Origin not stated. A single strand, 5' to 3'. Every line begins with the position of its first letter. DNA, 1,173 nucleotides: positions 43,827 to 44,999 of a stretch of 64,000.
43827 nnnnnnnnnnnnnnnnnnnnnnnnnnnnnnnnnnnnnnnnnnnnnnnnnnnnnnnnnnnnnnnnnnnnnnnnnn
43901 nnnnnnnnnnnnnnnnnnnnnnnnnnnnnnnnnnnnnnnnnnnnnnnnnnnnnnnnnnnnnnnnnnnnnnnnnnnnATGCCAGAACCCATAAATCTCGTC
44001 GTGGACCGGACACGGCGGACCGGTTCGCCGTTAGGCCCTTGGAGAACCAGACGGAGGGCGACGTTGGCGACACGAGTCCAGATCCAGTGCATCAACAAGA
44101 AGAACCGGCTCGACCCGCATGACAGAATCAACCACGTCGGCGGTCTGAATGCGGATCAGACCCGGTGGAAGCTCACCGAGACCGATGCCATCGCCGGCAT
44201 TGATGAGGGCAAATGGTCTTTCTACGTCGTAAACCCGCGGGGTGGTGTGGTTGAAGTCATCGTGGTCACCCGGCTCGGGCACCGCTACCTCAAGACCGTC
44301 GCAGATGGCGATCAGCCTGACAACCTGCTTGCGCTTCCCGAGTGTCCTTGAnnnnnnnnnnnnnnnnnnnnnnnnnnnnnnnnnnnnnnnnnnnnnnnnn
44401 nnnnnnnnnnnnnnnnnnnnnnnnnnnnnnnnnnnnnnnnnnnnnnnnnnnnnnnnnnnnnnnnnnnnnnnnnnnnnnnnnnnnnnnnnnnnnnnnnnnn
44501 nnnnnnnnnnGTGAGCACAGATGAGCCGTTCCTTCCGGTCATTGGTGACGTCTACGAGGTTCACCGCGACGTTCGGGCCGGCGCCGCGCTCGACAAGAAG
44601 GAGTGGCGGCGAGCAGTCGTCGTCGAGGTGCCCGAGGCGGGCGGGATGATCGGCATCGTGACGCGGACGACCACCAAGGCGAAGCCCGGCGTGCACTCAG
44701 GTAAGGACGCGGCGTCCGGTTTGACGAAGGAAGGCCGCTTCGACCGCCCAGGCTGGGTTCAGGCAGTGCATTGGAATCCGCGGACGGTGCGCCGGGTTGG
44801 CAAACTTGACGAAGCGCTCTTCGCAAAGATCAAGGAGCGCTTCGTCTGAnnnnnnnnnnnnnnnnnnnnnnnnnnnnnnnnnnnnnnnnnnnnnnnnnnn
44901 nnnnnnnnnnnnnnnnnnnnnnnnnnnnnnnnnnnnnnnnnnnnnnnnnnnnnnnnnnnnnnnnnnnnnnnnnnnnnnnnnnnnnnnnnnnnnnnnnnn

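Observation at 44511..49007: Four overlapping genes (MazF/PemK-like, sigma70-like, ZAS-motif protein, mini Rad50/SbcC ATPase): candidate undescribed defence or addiction system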

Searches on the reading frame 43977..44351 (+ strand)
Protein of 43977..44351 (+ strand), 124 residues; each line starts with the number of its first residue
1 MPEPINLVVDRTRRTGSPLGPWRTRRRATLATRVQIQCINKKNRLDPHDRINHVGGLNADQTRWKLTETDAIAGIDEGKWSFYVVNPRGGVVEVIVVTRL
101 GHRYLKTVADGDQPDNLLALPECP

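Call 13: search_protein_families(library=pfam, proteins=[window:43977-44351:+], max_evalue=0.001)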
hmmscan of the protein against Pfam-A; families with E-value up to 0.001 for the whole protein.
window:43977-44351:+ (124 aa): 1 family
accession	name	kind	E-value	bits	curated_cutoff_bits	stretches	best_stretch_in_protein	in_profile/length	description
PF13031.12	DUF3892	-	1.4e-17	64.3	22.3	1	35-121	1-71/71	Protein of unknown function (DUF3892)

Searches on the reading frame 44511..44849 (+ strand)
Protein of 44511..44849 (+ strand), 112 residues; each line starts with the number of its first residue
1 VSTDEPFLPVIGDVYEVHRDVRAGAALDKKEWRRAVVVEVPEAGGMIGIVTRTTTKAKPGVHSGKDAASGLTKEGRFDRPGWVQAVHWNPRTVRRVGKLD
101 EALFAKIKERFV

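Call 3: search_protein_families(library=pfam, proteins=[window:44511-44849:+], max_evalue=1)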
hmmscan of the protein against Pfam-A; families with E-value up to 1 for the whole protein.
window:44511-44849:+ (112 aa): 1 family
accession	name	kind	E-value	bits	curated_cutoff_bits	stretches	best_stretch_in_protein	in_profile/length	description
PF04367.18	DUF502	-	0.0034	17.7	23.8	1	8-56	33-84/107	Protein of unknown function (DUF502)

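Call 4: search_protein_families(library=padloc, proteins=[window:44511-44849:+], max_evalue=1)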
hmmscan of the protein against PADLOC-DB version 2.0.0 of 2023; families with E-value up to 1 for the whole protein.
window:44511-44849:+ (112 aa): 0 families

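Call 5: search_protein_families(library=ncbifam, proteins=[window:44511-44849:+], max_evalue=1)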
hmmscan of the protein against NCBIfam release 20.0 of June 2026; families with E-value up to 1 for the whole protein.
window:44511-44849:+ (112 aa): 1 family
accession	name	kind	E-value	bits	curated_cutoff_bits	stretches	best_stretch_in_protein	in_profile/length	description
NF052649.1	TonRcptRhtA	equivalog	0.19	9.9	1100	1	43-81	156-196/744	TonB-dependent siderophore receptor RhtA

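Call 7: search_protein_families(library=phrogs, proteins=[window:44511-44849:+], max_evalue=1)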
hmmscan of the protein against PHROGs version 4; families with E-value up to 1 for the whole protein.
window:44511-44849:+ (112 aa): 0 families

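Call 54: search_solved_structures(query=A6, max_evalue=10, show_alignments=3)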
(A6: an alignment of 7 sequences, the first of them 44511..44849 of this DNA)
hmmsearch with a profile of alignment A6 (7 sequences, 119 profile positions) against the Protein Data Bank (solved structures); distinct sequences matched with E-value up to 10: 4.
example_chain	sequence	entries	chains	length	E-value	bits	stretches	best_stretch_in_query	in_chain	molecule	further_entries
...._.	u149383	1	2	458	0.11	15.7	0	58-104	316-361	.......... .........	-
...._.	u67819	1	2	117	1.1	12.5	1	13-114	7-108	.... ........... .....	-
1ne8_A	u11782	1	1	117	1.1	12.5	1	13-114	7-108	conserved hypothetical protein YDCE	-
4me7_A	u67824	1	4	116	1.1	12.5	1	13-114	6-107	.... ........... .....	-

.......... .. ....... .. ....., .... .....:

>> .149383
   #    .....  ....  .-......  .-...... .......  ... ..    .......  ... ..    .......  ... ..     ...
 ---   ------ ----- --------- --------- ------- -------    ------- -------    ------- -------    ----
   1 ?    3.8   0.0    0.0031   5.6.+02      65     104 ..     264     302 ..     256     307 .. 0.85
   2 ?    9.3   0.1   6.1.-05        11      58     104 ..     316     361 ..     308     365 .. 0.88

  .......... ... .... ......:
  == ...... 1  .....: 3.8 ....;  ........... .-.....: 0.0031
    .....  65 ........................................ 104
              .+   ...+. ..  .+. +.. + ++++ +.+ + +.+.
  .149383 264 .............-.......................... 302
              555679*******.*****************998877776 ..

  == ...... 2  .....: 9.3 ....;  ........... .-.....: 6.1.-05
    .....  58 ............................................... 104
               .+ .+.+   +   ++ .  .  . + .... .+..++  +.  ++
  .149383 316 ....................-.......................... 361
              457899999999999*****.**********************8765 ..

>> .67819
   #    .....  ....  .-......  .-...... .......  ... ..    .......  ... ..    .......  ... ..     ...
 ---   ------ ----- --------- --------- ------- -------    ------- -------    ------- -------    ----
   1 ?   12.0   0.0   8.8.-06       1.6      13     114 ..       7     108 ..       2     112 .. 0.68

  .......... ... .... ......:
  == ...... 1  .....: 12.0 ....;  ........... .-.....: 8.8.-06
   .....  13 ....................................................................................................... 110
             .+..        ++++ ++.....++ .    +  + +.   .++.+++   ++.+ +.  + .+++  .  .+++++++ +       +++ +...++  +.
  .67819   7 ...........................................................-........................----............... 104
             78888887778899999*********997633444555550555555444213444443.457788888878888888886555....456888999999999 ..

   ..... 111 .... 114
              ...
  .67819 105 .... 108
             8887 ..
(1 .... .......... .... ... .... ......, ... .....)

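Call 55: search_protein_families(library=pfam, alignment_id=A6, max_evalue=1)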
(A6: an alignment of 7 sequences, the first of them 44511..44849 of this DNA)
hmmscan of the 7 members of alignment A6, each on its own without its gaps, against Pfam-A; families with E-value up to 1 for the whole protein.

A. member 1, window:44511-44849:+ (112 aa): 1 family
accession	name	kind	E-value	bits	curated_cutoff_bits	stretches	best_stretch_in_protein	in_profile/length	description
PF04367.18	DUF502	-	0.0034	17.7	23.8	1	8-56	33-84/107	Protein of unknown function (DUF502)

B. families by the number of members that match (of 7 scanned): 3 families
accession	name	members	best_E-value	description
PF02452.23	PemK_toxin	2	0.02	PemK-like, MazF-like toxin of type II toxin-antitoxin system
PF04367.18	DUF502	1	0.0034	Protein of unknown function (DUF502)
PF10739.15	DUF2550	1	0.028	Protein of unknown function (DUF2550)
